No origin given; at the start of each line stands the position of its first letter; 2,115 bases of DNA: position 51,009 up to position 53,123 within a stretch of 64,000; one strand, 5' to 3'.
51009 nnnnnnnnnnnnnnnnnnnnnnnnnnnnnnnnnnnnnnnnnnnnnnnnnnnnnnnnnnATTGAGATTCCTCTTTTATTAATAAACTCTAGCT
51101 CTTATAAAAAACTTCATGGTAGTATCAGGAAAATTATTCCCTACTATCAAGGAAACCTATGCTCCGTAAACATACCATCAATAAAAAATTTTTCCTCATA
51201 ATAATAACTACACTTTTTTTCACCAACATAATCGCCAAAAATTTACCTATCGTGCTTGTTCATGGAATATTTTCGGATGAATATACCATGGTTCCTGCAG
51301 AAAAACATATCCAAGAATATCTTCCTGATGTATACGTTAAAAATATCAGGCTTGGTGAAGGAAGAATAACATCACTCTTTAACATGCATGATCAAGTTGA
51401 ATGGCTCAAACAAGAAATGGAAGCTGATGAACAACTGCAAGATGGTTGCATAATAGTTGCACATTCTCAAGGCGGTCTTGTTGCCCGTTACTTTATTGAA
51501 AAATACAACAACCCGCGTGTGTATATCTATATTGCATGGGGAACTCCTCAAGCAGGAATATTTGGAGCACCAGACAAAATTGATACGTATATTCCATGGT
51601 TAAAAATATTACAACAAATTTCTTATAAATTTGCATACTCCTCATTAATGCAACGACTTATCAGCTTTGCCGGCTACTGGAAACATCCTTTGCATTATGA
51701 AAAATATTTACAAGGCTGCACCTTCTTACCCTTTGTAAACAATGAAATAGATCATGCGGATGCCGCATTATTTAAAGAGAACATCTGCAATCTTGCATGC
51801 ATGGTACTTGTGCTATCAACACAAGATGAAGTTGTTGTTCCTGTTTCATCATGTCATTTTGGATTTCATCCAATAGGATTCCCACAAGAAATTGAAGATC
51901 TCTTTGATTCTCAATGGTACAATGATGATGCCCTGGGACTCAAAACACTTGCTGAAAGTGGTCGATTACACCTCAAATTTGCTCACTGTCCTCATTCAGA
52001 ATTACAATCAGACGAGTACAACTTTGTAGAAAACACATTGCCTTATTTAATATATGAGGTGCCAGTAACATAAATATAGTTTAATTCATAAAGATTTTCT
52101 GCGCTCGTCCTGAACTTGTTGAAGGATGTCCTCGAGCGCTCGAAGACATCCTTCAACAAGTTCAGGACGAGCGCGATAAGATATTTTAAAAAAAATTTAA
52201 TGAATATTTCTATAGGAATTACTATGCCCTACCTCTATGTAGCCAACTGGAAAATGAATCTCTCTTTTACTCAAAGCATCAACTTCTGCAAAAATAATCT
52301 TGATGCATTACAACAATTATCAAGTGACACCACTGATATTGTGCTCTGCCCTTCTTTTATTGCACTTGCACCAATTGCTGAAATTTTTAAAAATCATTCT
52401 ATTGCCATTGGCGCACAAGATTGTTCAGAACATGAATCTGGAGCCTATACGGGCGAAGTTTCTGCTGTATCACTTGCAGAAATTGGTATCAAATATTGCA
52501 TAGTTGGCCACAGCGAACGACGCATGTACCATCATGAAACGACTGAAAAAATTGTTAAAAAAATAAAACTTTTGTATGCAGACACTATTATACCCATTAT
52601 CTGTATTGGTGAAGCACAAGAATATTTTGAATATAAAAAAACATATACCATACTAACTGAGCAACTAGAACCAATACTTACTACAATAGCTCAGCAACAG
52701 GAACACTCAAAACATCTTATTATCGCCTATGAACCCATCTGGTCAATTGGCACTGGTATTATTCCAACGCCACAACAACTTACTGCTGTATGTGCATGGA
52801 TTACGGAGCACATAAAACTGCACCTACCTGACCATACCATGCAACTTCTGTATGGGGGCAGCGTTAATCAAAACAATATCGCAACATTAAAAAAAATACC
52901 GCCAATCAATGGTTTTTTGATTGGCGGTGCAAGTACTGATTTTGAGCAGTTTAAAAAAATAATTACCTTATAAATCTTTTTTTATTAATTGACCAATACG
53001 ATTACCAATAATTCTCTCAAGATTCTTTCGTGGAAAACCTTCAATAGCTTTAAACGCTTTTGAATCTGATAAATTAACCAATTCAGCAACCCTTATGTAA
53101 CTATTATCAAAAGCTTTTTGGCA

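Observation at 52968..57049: tpiA-secG synteny interrupted by a 4-kb four-gene block, leaving a relic tpiA 3' end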

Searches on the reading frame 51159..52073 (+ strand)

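Call 7: search_protein_families(library=pfam, proteins=[window:51159-52073:+], max_evalue=0.1)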
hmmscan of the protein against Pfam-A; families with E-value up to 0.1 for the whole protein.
window:51159-52073:+ (304 aa): 8 families
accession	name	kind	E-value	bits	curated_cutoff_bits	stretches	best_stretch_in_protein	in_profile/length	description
PF02089.21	Palm_thioest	-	3e-56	191.4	26.8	1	30-277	1-252/254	Palmitoyl protein thioesterase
PF05057.20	DUF676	-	1.2e-05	25.4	20.3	1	31-153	8-147/217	Putative serine esterase (DUF676)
PF24096.1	DUF7379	-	9e-05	22.9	33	1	33-133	3-114/191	Domain of unknown function (DUF7379)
PF12697.13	Abhydrolase_6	-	0.00057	21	26.3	1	31-225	1-178/217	Alpha/beta hydrolase family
PF07819.20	PGAP1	-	0.0025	18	24.3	1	80-132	76-130/233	PGAP1-like alpha/beta domain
PF02450.21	LCAT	-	0.0055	16.4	21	1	83-133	108-164/392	Lecithin:cholesterol acyltransferase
PF12146.15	Hydrolase_4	-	0.0058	16.4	27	1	68-182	50-157/239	Serine aminopeptidase, S33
PF00561.26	Abhydrolase_1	-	0.024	14.7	25.8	1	72-119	48-92/245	alpha/beta hydrolase fold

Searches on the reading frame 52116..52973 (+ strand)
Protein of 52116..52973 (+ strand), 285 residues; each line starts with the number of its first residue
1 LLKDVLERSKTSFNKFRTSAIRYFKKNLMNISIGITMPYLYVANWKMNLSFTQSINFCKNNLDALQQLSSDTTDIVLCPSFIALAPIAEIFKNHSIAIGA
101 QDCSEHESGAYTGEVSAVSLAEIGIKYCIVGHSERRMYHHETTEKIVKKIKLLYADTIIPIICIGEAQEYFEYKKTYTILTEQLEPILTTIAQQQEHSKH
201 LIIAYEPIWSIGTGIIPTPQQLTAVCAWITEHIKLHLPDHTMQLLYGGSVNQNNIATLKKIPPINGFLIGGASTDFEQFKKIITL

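Call 7: search_protein_families(library=pfam, proteins=[window:52116-52973:+], max_evalue=0.1)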
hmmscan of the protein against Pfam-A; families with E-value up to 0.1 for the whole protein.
window:52116-52973:+ (285 aa): 1 family
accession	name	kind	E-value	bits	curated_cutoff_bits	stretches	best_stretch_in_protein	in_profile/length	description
PF00121.24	TIM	-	2.2e-74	250.5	20.1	1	42-284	4-243/245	Triosephosphate isomerase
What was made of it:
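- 52224..52973 (+): tpiA (triosephosphate isomerase). The listed ORF starts at 52116, but relatives start at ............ (52224). Pfam TIM E = 2e-74 (call 7).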

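Call 8: find_related_loci(query=window:52206-52973:+, collection=genome_contigs, flank=10000)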
Query window:52206-52973:+ (255 aa) in genome_contigs; peptide patterns used: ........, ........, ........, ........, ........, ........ (x = any residue, [..] = any of these).
90 stretches matched a pattern; 13 encode a relative of the query (tblastn E <= 1e-3); 13 distinct loci.
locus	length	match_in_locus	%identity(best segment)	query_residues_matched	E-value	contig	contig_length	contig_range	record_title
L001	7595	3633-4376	67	7-255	8e-115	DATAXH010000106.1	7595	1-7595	MAG TPA_asm: Candidatus Babeliales bacterium isolate SMAG_U5648 k141_1961776, whole genome shotgun sequence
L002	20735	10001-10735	68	9-254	8e-111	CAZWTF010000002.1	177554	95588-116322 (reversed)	MAG TPA_asm: uncultured Pseudomonadota bacterium isolate SRP193066_co1_32 genome assembly, contig: NODE_123_length_17755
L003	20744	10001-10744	65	5-253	6e-107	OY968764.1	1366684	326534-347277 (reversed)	MAG: uncultured bacterium isolate MFD05512.bin.c.17 genome assembly, chromosome: 1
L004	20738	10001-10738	59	6-253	2e-94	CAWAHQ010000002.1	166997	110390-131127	MAG: uncultured bacterium isolate MFD04434.bin.1.151 genome assembly, contig: contig_53705, whole genome shotgun sequenc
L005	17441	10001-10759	44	1-253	2e-71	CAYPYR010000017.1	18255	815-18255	MAG TPA_asm: uncultured Pseudomonadota bacterium isolate SRP302447_co1_64 genome assembly, contig: NODE_8145_length_1825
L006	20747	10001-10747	44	5-254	1e-66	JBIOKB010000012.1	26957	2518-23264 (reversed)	MAG: Candidatus Babeliales bacterium isolate GcC11-27 k141_1803461_length_26957_cov_67.9700, whole genome shotgun sequen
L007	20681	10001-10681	42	10-254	4e-58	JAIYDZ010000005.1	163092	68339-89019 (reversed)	MAG: Proteobacteria bacterium isolate H1_MAG_00051 pond_H1_MAG_00051_000000000005, whole genome shotgun sequence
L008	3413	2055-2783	36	11-252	4e-48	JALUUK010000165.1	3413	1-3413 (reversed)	MAG: Acidobacteria bacterium isolate 128-326_metabat1_scaf2bin.003 128-326_scaffold_17513_c1, whole genome shotgun seque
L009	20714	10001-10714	36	10-253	2e-44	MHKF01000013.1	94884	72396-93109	MAG: Candidatus Kerfeldbacteria bacterium RIFCSPLOWO2_02_FULL_42_19 rifcsplowo2_02_scaffold_423, whole genome shotgun se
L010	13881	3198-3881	37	10-253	3e-43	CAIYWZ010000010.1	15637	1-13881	MAG: uncultured Alphaproteobacteria bacterium isolate T8_bin-474 genome assembly, contig: bin-474:010/204, whole genome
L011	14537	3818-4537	35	6-252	3e-42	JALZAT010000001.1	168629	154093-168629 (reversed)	MAG: Acidobacteriota bacterium isolate KAP bin98 SD1490_NODE_3_length_168629_cov_1.992748, whole genome shotgun sequence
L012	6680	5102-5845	38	10-253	1e-40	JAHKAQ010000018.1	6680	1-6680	MAG: Patescibacteria group bacterium isolate Undefined_mixed_planktonic.mb.48 Undefined_mixed_pl.mb.48_k141_153826, whol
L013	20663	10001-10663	33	10-249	4e-35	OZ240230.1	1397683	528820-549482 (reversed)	MAG: Bdellovibrionales bacterium isolate 6d663a9e-0918-430b-aa06-578e47c45a83 genome assembly, chromosome: 1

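Call 18: find_related_loci(query=window:52224-52973:+, collection=metagenome_contigs, flank=10000)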
Query window:52224-52973:+ (249 aa) in metagenome_contigs; peptide patterns used: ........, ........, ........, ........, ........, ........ (x = any residue, [..] = any of these).
220 stretches matched a pattern; 44 encode a relative of the query (tblastn E <= 1e-3); 44 distinct loci.
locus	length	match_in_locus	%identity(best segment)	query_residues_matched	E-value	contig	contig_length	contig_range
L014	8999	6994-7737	75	1-248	8e-128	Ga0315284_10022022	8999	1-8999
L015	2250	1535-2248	72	1-238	1e-124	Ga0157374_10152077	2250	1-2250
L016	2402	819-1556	69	1-248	4e-122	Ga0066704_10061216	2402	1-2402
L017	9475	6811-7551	68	1-249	2e-112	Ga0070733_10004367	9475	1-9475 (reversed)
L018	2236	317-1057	66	1-248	1e-117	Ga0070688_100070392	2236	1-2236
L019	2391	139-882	69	1-249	4e-115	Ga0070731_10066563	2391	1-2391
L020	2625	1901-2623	69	3-244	4e-112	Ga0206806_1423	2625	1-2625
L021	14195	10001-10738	66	1-247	9e-108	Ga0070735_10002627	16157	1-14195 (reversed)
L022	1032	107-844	62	1-249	2e-113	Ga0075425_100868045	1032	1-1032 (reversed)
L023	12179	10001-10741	61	1-248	1e-102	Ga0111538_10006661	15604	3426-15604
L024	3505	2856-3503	67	1-218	6e-101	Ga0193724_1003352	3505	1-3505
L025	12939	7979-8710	60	1-247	1e-98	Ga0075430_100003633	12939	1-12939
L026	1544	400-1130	67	1-248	2e-96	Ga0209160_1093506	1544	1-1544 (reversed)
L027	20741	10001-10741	47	4-249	2e-73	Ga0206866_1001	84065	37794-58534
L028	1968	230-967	47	3-247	5e-76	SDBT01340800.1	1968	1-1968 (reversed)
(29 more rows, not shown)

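Call 34: find_homologous_proteins(query=window:52224-52973:+, max_evalue=1e-60)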
Query window:52224-52973:+ (249 aa): 313 proteins with E <= 1e-60 among 8000 candidates; the best 120 are listed.
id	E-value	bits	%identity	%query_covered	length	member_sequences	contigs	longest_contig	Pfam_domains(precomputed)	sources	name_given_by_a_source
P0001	3.1e-164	562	100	100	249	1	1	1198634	PF00121.25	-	-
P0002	5.8e-129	447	80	100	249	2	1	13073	PF00121.25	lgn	-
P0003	1.6e-117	409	73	100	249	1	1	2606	PF00121.25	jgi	jgi:triosephosphate isomerase (TIM)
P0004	5.9e-116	404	73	100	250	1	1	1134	PF00121.25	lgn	-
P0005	1.3e-114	400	74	99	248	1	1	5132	PF00121.25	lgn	-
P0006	1.5e-114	399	70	100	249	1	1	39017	PF00121.25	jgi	jgi:triosephosphate isomerase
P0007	3.3e-114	398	73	100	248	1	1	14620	PF00121.25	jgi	jgi:triosephosphate isomerase (TIM)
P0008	1.1e-113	397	74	96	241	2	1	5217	PF00121.25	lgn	-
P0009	1.2e-113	396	71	100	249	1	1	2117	PF00121.25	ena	-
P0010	6.2e-113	394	70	100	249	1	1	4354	PF00121.25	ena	-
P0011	7.1e-113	394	69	100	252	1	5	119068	PF00121.25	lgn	-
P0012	1.1e-111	390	69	99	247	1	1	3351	PF00121.25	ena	-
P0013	3.5e-111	388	71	99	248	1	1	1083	PF00121.25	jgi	jgi:triosephosphate isomerase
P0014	3.2e-108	379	67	100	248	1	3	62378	PF00121.25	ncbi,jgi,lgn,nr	ncbi:MAG TPA: triose-phosphate isomerase family protein [Candidatus Babeliales bacterium]|jgi:triose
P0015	7.7e-107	374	67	100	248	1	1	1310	PF00121.25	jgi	jgi:triosephosphate isomerase (TIM)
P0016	1.3e-106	373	69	99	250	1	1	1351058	PF00121.25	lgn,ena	-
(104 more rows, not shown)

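Call 35: find_encoding_contigs(protein=P0002, flank=10000, max_places=2)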
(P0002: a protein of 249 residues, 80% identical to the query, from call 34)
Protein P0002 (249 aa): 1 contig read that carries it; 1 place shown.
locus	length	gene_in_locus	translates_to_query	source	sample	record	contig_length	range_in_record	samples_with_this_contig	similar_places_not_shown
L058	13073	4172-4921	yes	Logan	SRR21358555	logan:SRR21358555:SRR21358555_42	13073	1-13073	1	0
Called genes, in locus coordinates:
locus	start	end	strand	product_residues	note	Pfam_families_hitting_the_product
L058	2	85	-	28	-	?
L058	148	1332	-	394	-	-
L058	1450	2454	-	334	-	-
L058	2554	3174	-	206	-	-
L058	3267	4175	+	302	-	PF05057:DUF676 (weak), PF02089:Palm_thioest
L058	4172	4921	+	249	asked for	PF00121:TIM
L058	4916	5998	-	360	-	-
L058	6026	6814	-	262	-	-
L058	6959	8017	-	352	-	-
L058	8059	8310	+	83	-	PF03840:SecG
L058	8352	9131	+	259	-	PF02405:MlaE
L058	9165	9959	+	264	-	PF00005:ABC_tran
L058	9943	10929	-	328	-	-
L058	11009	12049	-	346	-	PF01633:Choline_kinase, PF01636:APH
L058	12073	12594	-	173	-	PF22769:DCD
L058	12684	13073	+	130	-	?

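Call 36: find_encoding_contigs(protein=P0007, flank=10000, max_places=2)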
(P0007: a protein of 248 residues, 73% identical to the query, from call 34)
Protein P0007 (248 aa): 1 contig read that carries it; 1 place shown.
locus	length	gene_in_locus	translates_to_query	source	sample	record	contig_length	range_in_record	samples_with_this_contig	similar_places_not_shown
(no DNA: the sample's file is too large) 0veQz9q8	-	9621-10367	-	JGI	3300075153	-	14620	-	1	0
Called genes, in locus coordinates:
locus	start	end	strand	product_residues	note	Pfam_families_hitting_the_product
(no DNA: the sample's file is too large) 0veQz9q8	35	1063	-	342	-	PF13606:Ank_3 (faint), PF13637:Ank_4 (faint), PF13857:Ank_5 (faint), PF00023:Ank (faint), PF12796:Ank_2 (weak)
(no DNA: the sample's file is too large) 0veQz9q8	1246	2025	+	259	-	PF00497:SBP_bac_3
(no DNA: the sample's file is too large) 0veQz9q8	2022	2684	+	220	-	PF00528:BPD_transp_1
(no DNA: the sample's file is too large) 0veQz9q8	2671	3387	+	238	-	PF02463:SMC_N (weak), PF03193:RsgA_GTPase (faint), PF00005:ABC_tran, PF13304:AAA_21 (weak)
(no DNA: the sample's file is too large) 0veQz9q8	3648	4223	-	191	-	-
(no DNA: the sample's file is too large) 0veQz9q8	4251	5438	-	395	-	PF01551:Peptidase_M23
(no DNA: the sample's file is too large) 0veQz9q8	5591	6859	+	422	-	PF01541:GIY-YIG (weak), PF27096:UvrC_M, PF08459:UvrC_RNaseH_dom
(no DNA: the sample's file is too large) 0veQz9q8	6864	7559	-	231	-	-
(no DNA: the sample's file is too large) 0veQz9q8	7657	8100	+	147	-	-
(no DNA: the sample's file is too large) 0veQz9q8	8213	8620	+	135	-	-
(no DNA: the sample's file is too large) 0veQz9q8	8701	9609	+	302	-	PF02089:Palm_thioest, PF05057:DUF676 (weak)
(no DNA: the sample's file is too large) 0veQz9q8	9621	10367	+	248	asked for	PF00121:TIM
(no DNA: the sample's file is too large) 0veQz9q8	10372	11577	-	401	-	-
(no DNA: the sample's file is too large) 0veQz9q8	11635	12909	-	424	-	-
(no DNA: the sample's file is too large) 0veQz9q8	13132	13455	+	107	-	PF03840:SecG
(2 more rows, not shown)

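Call 37: find_encoding_contigs(protein=P0005, flank=10000, max_places=2)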
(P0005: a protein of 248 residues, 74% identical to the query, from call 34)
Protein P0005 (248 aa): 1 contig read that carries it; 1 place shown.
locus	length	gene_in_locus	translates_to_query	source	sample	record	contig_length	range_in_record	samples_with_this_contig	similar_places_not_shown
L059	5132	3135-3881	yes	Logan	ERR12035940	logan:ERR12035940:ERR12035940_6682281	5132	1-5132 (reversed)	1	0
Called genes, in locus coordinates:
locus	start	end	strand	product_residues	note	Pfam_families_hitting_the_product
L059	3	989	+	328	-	?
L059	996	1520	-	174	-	-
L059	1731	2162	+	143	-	-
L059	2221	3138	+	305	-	PF05057:DUF676 (weak), PF02089:Palm_thioest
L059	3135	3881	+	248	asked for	PF00121:TIM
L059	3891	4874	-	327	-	-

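Call 38: find_encoding_contigs(protein=P0008, flank=10000, max_places=2)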
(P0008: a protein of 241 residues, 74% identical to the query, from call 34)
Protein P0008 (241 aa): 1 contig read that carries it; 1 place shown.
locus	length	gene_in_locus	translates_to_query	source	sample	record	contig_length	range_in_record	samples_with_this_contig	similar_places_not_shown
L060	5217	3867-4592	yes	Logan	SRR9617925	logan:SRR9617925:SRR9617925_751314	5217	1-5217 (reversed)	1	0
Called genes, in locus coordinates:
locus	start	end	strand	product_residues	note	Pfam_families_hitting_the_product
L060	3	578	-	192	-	?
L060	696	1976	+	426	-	PF01541:GIY-YIG (weak), PF27096:UvrC_M, PF08459:UvrC_RNaseH_dom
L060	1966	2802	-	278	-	-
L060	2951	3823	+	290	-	PF02089:Palm_thioest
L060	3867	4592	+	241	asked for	PF00121:TIM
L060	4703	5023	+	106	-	PF03840:SecG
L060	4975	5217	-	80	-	?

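Call 54: find_encoding_contigs(protein=P0010, flank=10000, max_places=1)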
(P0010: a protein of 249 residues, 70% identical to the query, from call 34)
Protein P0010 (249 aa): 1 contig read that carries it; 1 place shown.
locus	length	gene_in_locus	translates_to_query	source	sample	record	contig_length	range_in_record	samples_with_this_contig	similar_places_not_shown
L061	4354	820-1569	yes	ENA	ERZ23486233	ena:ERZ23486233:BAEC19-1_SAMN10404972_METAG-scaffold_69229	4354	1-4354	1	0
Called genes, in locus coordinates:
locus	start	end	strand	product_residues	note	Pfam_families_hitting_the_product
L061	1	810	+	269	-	?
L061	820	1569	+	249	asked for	PF00121:TIM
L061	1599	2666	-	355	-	-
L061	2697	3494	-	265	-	-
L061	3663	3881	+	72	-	PF03840:SecG (weak)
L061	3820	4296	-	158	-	-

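Call 55: find_encoding_contigs(protein=P0006, flank=10000, max_places=1)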
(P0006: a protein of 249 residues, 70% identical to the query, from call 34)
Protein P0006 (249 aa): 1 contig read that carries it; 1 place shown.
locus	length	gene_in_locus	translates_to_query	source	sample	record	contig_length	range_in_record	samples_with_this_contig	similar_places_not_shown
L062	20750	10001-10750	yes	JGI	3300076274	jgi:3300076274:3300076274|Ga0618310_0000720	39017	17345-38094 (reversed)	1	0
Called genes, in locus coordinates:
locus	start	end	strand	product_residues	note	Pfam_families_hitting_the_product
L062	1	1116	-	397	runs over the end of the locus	PF01551:Peptidase_M23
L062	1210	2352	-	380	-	PF13173:AAA_14, PF13401:AAA_22 (faint), PF13635:DUF4143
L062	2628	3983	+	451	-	PF01541:GIY-YIG (weak), PF27096:UvrC_M, PF08459:UvrC_RNaseH_dom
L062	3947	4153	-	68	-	-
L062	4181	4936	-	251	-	-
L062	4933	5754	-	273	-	-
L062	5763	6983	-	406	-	-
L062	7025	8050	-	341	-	PF12796:Ank_2 (faint)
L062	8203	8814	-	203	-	-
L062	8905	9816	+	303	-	PF02089:Palm_thioest, PF05057:DUF676 (faint)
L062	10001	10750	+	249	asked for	PF00121:TIM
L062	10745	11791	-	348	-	-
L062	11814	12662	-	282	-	-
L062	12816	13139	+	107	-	PF03840:SecG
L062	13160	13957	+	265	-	PF02405:MlaE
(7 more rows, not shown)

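Call 56: find_encoding_contigs(protein=P0011, flank=10000, max_places=1)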
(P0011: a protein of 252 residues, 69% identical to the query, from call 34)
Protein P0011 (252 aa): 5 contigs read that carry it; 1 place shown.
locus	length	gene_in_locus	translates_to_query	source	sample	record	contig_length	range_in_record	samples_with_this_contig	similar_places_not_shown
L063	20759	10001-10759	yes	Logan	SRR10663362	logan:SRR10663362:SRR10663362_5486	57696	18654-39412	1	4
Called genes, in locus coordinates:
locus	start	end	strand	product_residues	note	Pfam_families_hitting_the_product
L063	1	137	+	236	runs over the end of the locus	PF02463:SMC_N (weak), PF03193:RsgA_GTPase (weak), PF00005:ABC_tran, PF13304:AAA_21 (weak)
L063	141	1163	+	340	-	PF01633:Choline_kinase, PF01636:APH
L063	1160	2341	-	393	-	PF02685:Glucokinase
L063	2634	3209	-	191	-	-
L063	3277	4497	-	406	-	PF01551:Peptidase_M23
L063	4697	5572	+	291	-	PF10988:DUF2807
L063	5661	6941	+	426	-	PF01541:GIY-YIG (weak), PF27096:UvrC_M, PF08459:UvrC_RNaseH_dom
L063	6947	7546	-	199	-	-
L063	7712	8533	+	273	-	-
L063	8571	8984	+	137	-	-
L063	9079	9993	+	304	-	PF02089:Palm_thioest, PF05057:DUF676 (faint)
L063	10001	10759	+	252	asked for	PF00121:TIM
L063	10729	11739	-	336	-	-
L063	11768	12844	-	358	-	-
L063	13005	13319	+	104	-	PF03840:SecG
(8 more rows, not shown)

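Call 57: find_encoding_contigs(protein=P0016, flank=10000, max_places=1)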
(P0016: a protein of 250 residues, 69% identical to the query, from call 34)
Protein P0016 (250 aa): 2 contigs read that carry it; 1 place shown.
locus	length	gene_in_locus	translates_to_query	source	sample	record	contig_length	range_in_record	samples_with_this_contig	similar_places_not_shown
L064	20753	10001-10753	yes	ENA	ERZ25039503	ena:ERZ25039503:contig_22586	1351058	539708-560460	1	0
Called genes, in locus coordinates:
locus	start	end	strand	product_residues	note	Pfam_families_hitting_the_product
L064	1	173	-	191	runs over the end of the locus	-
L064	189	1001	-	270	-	-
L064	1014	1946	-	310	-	-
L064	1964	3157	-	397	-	PF01551:Peptidase_M23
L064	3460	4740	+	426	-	PF01541:GIY-YIG, PF27096:UvrC_M, PF08459:UvrC_RNaseH_dom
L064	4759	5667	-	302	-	-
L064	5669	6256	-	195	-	-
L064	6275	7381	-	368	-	-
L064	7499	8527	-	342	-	PF12796:Ank_2 (faint)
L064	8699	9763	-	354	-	-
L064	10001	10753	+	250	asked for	PF00121:TIM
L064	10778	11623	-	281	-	-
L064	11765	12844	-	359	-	-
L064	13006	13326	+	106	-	PF03840:SecG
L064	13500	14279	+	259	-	PF02405:MlaE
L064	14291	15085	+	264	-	PF00005:ABC_tran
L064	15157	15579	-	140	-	-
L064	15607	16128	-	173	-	PF22769:DCD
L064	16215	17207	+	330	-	PF00493:MCM (weak), PF20030:bpMoxR, PF07726:AAA_3, PF07728:AAA_5, PF00004:AAA (weak), PF17863:AAA_lid_2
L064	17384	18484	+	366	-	PF11356:T2SSC (weak), PF13180:PDZ_2 (faint)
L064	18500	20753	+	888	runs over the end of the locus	PF21305:type_II_gspD_N0 (weak), PF03958:Secretin_N (weak), PF00263:Secretin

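Call 90: search_protein_families(library=pfam, proteins=[L003:14890-15972:+, L004:12132-12620:+, L017:1432-2262:-], max_evalue=0.01)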
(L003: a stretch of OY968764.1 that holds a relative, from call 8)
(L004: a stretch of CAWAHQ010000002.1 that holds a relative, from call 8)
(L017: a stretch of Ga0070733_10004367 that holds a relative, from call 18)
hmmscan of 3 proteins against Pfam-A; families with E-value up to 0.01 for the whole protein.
L003:14890-15972:+ (360 aa): 2 families
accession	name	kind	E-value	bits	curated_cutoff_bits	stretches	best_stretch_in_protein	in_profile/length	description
PF06250.17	YhcG_C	-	2.3e-67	226.2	32.5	1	178-334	1-157/157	YhcG PDDEXK nuclease domain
PF17761.7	DUF1016_N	-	2.1e-41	141.7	32.8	1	17-157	2-137/137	DUF1016 N-terminal domain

L004:12132-12620:+ (162 aa): 1 family
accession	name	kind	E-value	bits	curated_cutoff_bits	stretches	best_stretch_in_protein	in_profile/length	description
PF17761.7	DUF1016_N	-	1.6e-36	125.9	32.8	1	39-161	2-119/137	DUF1016 N-terminal domain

L017:1432-2262:- (276 aa): 0 families
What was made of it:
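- On YhcG / DUF1016 PD-(D/E)XK nuclease gene (source of the hairpin units): The full gene exists in L003 (E = 2e-67 and 2e-41) and an N-terminal fragment in L004 (call 90).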
